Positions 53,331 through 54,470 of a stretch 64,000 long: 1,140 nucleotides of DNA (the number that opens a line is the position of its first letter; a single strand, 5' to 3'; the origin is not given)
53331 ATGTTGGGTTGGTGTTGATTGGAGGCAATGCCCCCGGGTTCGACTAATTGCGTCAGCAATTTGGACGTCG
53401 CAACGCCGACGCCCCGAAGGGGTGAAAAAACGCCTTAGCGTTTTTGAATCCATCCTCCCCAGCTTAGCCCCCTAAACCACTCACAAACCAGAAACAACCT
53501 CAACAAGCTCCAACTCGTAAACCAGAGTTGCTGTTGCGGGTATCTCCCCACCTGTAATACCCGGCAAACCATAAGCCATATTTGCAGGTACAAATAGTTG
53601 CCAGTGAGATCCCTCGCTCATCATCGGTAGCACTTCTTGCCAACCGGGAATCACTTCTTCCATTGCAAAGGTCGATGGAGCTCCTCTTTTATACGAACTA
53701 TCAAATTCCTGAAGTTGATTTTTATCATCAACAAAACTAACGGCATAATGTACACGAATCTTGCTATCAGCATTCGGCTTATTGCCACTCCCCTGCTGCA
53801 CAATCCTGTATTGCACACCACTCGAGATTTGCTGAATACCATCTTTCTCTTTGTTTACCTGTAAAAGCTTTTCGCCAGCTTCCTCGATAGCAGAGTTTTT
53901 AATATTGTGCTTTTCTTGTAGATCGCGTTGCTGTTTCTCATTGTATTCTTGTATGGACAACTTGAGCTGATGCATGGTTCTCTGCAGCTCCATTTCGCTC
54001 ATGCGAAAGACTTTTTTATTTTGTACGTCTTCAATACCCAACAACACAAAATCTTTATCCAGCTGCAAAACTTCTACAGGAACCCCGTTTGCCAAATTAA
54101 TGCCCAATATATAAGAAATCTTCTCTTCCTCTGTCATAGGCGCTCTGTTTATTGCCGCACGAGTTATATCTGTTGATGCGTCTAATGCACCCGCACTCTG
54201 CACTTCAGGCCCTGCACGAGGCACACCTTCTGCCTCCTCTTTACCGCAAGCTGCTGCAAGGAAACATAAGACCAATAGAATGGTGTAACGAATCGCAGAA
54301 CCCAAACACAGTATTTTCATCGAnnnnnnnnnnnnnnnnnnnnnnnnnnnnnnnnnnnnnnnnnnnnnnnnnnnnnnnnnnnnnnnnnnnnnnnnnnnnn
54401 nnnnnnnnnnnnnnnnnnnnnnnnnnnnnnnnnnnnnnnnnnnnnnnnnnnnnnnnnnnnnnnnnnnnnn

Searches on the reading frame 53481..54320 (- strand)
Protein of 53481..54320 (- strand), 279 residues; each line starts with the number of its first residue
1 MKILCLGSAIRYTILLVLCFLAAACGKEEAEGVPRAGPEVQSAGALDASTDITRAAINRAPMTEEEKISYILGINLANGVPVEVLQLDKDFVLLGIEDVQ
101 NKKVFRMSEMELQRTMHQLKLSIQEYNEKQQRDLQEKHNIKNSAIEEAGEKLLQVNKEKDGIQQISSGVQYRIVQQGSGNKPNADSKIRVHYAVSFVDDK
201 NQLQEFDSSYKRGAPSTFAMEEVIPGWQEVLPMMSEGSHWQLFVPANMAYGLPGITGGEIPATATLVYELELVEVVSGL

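Call 12: find_homologous_proteins(query=window:53481-54320:-)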
Query window:53481-54320:- (279 aa): 473 proteins with E <= 0.001 among 1314 candidates; the best 120 are listed.
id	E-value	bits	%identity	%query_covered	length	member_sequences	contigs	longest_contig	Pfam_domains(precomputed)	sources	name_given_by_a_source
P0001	1.6e-178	609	100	100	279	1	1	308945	PF00254.35,PF01346.24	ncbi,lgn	-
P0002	1.2e-77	279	51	88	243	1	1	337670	PF00254.35,PF01346.24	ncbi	-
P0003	3.4e-74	268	46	96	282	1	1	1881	PF00254.35,PF01346.24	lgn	-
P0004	5.6e-41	159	40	77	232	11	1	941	PF00254.35,PF01346.24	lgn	-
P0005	1.0e-40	158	39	78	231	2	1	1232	PF00254.35,PF01346.24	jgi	-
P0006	1.3e-40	158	39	77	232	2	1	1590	PF00254.35,PF01346.24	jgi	-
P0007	4.7e-40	156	39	77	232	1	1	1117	PF00254.35,PF01346.24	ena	-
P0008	1.1e-39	154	38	82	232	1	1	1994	PF00254.35,PF01346.24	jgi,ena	-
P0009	1.4e-39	154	39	82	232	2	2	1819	PF00254.35,PF01346.24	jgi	-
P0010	5.4e-39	152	40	77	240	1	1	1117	PF00254.35,PF01346.24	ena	-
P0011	1.4e-38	151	38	79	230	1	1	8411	PF00254.35,PF01346.24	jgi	jgi:FKBP-type peptidyl-prolyl cis-trans isomerase FklB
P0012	2.5e-38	150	36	77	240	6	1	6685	PF00254.35,PF01346.24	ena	-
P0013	2.7e-38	150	38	78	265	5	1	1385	PF00254.35,PF01346.24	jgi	jgi:FKBP-type peptidyl-prolyl cis-trans isomerase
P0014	4.4e-38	149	39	77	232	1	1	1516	PF00254.35,PF01346.24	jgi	jgi:FKBP-type peptidyl-prolyl cis-trans isomerase FklB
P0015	6.1e-38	149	37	81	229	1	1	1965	PF00254.35,PF01346.24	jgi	jgi:FKBP-type peptidyl-prolyl cis-trans isomerase FklB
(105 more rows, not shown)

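Call 13: find_encoding_contigs(protein=P0001, flank=3000, max_places=5)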
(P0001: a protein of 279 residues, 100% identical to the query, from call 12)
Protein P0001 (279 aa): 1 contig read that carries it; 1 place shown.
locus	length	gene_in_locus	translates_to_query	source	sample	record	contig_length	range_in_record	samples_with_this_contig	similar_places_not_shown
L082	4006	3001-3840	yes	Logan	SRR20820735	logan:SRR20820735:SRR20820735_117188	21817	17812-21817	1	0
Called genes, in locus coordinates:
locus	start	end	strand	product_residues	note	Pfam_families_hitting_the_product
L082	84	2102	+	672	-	PF07715:Plug, PF00593:TonB_dep_Rec_b-barrel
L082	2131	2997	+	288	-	-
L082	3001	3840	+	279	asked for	PF01346:FKBP_N, PF00254:FKBP_C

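Call 14: find_encoding_contigs(protein=P0002, flank=6000, max_places=5)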
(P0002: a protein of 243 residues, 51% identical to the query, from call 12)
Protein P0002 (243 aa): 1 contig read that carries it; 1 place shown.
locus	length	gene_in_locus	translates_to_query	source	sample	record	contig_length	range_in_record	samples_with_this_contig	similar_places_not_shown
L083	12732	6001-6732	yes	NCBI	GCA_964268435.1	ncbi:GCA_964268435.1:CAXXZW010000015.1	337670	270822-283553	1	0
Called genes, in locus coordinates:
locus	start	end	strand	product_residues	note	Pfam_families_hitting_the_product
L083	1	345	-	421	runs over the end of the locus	PF13356:Arm-DNA-bind_3, PF22022:Phage_int_M, PF00589:Phage_integrase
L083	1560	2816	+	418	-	-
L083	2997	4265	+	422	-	PF07715:Plug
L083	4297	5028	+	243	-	PF00593:TonB_dep_Rec_b-barrel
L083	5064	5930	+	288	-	-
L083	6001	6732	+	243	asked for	PF01346:FKBP_N, PF00254:FKBP_C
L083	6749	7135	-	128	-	PF02537:CRCB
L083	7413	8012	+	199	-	PF02673:BacA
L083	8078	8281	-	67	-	PF02518:HATPase_c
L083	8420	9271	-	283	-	PF00512:HisKA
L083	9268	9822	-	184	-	PF00072:Response_reg (weak), PF00486:Trans_reg_C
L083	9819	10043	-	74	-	PF00072:Response_reg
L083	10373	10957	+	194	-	-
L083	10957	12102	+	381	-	PF00884:Sulfatase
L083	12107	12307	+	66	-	-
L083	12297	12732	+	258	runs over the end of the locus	PF01569:PAP2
